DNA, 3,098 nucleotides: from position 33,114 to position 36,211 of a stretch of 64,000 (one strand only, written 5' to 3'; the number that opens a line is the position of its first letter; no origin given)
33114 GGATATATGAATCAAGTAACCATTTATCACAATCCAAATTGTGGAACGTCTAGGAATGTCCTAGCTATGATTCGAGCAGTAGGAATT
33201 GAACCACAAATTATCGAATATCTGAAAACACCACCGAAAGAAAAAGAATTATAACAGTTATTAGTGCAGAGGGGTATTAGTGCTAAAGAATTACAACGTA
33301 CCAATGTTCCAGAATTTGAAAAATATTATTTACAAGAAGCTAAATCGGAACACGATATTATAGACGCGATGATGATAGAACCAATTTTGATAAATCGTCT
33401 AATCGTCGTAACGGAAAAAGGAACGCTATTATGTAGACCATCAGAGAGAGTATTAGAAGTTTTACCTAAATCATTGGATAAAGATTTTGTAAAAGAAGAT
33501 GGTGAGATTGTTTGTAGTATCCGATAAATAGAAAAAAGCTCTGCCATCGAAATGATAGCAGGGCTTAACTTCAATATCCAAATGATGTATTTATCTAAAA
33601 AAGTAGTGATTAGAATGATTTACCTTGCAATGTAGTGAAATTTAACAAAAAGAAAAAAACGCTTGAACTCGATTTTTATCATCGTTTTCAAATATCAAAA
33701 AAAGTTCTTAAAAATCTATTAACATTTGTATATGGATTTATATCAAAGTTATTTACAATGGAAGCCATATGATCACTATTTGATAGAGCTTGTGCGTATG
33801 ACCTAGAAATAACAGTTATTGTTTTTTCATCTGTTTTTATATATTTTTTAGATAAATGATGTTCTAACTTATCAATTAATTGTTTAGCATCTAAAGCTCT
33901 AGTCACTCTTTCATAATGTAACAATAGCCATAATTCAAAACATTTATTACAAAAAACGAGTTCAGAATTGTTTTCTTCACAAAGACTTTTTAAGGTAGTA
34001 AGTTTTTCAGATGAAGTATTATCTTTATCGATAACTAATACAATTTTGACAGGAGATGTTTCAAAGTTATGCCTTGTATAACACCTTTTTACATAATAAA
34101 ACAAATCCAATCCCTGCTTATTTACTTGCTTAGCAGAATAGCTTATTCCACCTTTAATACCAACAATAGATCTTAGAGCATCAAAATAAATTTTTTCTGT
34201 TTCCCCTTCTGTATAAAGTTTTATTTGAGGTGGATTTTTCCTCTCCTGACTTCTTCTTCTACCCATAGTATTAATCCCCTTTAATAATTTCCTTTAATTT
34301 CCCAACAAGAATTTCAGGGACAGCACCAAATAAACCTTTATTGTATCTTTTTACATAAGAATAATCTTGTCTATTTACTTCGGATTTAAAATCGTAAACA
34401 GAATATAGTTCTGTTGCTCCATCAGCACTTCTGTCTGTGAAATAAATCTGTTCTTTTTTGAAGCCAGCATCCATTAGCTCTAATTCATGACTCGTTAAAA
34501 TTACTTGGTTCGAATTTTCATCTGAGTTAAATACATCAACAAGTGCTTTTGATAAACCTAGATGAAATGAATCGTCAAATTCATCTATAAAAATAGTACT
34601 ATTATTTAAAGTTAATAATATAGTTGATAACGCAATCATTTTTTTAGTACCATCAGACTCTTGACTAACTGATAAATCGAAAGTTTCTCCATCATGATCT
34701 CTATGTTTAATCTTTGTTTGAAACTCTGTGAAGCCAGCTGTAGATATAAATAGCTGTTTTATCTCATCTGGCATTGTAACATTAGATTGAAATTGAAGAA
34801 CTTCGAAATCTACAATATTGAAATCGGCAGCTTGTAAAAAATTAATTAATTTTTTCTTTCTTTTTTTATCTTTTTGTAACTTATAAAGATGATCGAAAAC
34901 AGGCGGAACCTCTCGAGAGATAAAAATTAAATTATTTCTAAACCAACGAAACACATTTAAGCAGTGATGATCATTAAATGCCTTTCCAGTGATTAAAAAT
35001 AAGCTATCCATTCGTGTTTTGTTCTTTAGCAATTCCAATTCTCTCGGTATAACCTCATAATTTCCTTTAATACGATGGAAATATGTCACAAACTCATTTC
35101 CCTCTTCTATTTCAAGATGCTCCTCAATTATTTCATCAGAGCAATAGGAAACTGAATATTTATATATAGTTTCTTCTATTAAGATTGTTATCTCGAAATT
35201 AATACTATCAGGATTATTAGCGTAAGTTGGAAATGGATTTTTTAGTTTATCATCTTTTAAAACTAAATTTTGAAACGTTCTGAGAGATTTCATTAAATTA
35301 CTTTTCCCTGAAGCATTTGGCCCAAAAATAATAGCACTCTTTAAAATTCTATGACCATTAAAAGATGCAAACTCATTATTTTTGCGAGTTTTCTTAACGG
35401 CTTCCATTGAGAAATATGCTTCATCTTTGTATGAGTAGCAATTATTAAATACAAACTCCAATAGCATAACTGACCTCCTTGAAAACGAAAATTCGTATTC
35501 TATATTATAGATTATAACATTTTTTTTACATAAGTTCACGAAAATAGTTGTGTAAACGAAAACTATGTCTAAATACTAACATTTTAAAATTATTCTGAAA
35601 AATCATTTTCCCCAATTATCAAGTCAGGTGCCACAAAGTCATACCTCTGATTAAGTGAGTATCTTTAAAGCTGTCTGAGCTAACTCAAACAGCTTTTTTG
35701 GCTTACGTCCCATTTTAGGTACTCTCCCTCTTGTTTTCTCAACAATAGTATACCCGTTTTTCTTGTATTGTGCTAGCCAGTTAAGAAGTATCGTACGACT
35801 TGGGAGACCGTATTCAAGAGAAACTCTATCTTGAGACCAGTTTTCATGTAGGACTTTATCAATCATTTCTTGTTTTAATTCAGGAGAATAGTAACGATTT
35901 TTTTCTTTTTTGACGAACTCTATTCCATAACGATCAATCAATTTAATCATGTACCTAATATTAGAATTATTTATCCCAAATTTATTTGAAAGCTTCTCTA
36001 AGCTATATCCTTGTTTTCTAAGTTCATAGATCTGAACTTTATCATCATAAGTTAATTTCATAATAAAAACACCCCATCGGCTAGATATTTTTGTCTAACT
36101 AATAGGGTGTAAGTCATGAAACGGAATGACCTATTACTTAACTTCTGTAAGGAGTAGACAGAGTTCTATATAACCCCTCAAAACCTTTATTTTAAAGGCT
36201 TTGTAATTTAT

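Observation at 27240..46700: About 19.5-kb accessory region between rpsD and rpmG built from tandemly accreted integrative elements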

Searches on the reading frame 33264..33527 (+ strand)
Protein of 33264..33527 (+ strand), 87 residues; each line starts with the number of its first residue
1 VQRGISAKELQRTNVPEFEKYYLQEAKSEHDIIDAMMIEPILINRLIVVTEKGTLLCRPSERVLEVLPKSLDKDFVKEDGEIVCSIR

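Call 7: search_protein_families(library=pfam, proteins=[window:33264-33527:+], max_evalue=0.01)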
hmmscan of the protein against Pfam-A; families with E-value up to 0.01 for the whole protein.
window:33264-33527:+ (87 aa): 1 family
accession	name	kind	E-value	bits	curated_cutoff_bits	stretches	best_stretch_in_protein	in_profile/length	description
PF03960.21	ArsC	-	2.3e-06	28.2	24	1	6-65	18-78/79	ArsC family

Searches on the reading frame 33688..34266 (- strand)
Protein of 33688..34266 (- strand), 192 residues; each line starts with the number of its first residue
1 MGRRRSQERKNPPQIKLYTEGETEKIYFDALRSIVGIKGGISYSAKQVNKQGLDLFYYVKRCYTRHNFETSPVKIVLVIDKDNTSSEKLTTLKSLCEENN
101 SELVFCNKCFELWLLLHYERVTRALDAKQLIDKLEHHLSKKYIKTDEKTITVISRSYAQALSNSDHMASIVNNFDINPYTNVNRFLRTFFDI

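Call 7: search_protein_families(library=pfam, proteins=[window:33688-34266:-], max_evalue=0.01)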
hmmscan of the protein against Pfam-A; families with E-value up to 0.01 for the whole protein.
window:33688-34266:- (192 aa): 1 family
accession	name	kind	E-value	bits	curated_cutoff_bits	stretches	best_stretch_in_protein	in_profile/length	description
PF13707.11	RloB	-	1.2e-24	88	31.5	1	18-186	4-192/195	RloB-like protein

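Call 22: search_protein_families(library=padloc, proteins=[window:33688-34266:-], max_evalue=0.01)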
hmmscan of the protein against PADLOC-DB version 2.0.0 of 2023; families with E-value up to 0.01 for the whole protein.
window:33688-34266:- (192 aa): 2 families
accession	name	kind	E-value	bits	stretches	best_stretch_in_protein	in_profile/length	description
PDLC02337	AbiLii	-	3.3e-18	64.9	1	4-187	23-83/170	AbiLii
PDLC04194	HEC-01B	-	0.0082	13.9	1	15-128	6-115/204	-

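Call 60: find_encoding_contigs(protein=window:33688-34266:-, flank=10000, max_places=6)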
Protein window:33688-34266:- (192 aa): 5 contigs read that carry it; 2 places shown.
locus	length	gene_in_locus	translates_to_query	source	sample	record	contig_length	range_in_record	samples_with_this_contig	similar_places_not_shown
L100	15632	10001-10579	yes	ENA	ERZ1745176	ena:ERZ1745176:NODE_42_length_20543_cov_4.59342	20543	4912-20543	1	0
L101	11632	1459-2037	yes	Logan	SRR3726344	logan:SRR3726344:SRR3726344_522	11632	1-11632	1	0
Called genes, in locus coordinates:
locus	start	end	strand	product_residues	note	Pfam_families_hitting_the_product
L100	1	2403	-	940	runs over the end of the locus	-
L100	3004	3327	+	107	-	-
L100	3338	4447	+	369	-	PF01580:FtsK_SpoIIIE (faint)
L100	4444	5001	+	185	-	-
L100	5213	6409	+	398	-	PF01719:Rep_OBD, PF13401:AAA_22 (faint), PF00910:RNA_helicase (weak)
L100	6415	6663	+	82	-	PF13411:MerR_1 (weak)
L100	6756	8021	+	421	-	PF14659:Phage_int_SAM_3, PF00589:Phage_integrase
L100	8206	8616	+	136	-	PF13518:HTH_28 (faint)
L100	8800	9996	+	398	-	PF02463:SMC_N (faint), PF13175:AAA_15 (faint), PF13304:AAA_21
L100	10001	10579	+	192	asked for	PF13707:RloB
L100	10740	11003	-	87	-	PF03960:ArsC (weak)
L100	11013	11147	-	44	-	-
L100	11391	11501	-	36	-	-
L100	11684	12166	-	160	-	-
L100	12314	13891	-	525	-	PF00004:AAA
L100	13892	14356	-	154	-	-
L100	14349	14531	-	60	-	-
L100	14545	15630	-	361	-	?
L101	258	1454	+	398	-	PF02463:SMC_N (faint), PF13175:AAA_15 (faint), PF13304:AAA_21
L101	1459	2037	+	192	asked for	PF13707:RloB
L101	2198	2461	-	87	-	PF03960:ArsC (weak)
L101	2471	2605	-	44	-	-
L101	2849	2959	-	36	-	-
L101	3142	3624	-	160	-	-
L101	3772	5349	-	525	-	PF00004:AAA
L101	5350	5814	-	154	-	-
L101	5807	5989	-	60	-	-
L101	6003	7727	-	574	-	-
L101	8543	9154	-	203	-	PF00163:Ribosomal_S4, PF01479:S4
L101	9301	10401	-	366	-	PF00672:HAMP, PF00512:HisKA, PF02518:HATPase_c, PF13589:HATPase_c_3 (weak)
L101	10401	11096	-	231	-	PF00072:Response_reg, PF00486:Trans_reg_C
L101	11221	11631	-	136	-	?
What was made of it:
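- Tried and rejected: The AbiLii look-up only recovered two assemblies with the same arrangement (call 60).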

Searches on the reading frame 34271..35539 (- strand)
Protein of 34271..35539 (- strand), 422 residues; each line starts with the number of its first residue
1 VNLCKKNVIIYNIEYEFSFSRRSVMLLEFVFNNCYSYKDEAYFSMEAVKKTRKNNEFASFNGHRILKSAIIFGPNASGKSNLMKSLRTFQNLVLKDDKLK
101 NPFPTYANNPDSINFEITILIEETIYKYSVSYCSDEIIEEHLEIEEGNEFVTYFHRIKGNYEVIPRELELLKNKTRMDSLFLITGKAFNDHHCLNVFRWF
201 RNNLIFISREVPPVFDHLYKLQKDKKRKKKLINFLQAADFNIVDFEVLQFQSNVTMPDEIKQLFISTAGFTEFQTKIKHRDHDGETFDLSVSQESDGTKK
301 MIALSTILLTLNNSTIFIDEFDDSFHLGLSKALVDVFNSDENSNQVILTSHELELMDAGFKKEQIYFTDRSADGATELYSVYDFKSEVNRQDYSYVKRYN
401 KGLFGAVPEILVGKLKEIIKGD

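Call 7: search_protein_families(library=pfam, proteins=[window:34271-35539:-], max_evalue=0.01)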
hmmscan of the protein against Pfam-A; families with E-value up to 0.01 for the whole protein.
window:34271-35539:- (422 aa): 3 families
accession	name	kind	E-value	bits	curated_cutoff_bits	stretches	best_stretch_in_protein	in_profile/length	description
PF13304.12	AAA_21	-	1.9e-26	94.3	27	1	69-357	2-304/304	AAA domain, putative AbiEii toxin, Type IV TA system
PF02463.25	SMC_N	-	3.2e-08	33.7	40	1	205-367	97-213/220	RecF/RecN/SMC N terminal domain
PF13175.12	AAA_15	-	1.1e-05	25.7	32.1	0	261-351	291-369/374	AAA ATPase domain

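Call 22: search_protein_families(library=padloc, proteins=[window:34271-35539:-], max_evalue=0.01)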
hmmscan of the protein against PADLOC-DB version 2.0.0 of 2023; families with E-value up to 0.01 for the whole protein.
window:34271-35539:- (422 aa): 29 families (the best 25 are shown)
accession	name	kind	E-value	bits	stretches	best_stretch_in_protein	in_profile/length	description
PDLC02335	AbiLi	-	3.8e-74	247.7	1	8-411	32-288/326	AbiLi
PDLC02980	AriA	-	1.8e-26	91.8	1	69-357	2-304/304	-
PDLC04426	PDC-M12A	-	4.5e-16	57.2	1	25-367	1-334/369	-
PDLC04178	HEC-01A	-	4.1e-13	47.1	1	270-387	244-362/399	-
PDLC04391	PDC-M07A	-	9.4e-12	42.6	1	284-367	274-359/412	-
PDLC04175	HEC-01A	-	2.5e-11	41.2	1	285-408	240-362/363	-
PDLC04393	PDC-M07A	-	2.9e-11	41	1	288-380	282-380/435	-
PDLC04180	HEC-01A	-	1.8e-10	38.5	2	278-376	239-342/382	-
PDLC04135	mad3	-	3e-10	38.2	2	285-358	255-329/374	mads_3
PDLC04392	PDC-M07A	-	4e-10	37.3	1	286-360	278-355/432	-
PDLC00289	PtuA1|PtuA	-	4.8e-10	37.1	1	280-378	216-313/404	AAA ATPase domain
PDLC04182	HEC-01A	-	6.5e-10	36.5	1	290-383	282-377/406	-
PDLC04176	HEC-01A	-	4.9e-09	34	1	70-384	27-347/371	-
PDLC04177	HEC-01A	-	1.1e-08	32.5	2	284-402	267-386/393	-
PDLC04174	HEC-01A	-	2.7e-08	31.4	1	284-408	137-262/264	-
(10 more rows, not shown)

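Call 59: find_encoding_contigs(protein=window:34271-35539:-, flank=10000, max_places=6)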
Protein window:34271-35539:- (422 aa): no gene with exactly this product is on record in the collection.
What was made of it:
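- Tried and rejected: Exact-protein look-up of AbiLi: failed with the GTG-start ORF (call 59).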

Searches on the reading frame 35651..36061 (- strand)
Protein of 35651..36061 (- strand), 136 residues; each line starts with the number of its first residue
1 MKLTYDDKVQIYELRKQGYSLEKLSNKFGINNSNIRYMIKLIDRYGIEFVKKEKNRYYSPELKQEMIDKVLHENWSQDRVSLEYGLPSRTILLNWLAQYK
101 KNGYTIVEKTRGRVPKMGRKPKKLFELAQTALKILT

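Call 7: search_protein_families(library=pfam, proteins=[window:35651-36061:-], max_evalue=0.01)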
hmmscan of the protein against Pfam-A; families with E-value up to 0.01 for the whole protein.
window:35651-36061:- (136 aa): 5 families
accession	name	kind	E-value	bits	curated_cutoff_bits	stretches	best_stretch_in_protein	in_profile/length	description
PF13518.12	HTH_28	-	1.3e-07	32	25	1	10-52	4-46/52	Helix-turn-helix domain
PF01527.26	HTH_Tnp_1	-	0.00084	20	24.1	1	53-105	2-52/75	Transposase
PF12298.14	Bot1p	-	0.0014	19.3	23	0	8-42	22-57/172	Eukaryotic mitochondrial regulator protein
PF13384.12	HTH_23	-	0.0027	17.9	24.6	0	62-103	6-45/50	Homeodomain-like domain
PF13936.12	HTH_38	-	0.0079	16.4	27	0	2-30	4-32/44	Helix-turn-helix domain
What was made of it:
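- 35651..36116 (-): Truncated IS3-family element: orfA (35651-36061) and its terminal inverted repeat (to 36116); no orfB. HTH_28 and HTH_Tnp_1 (call 7).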
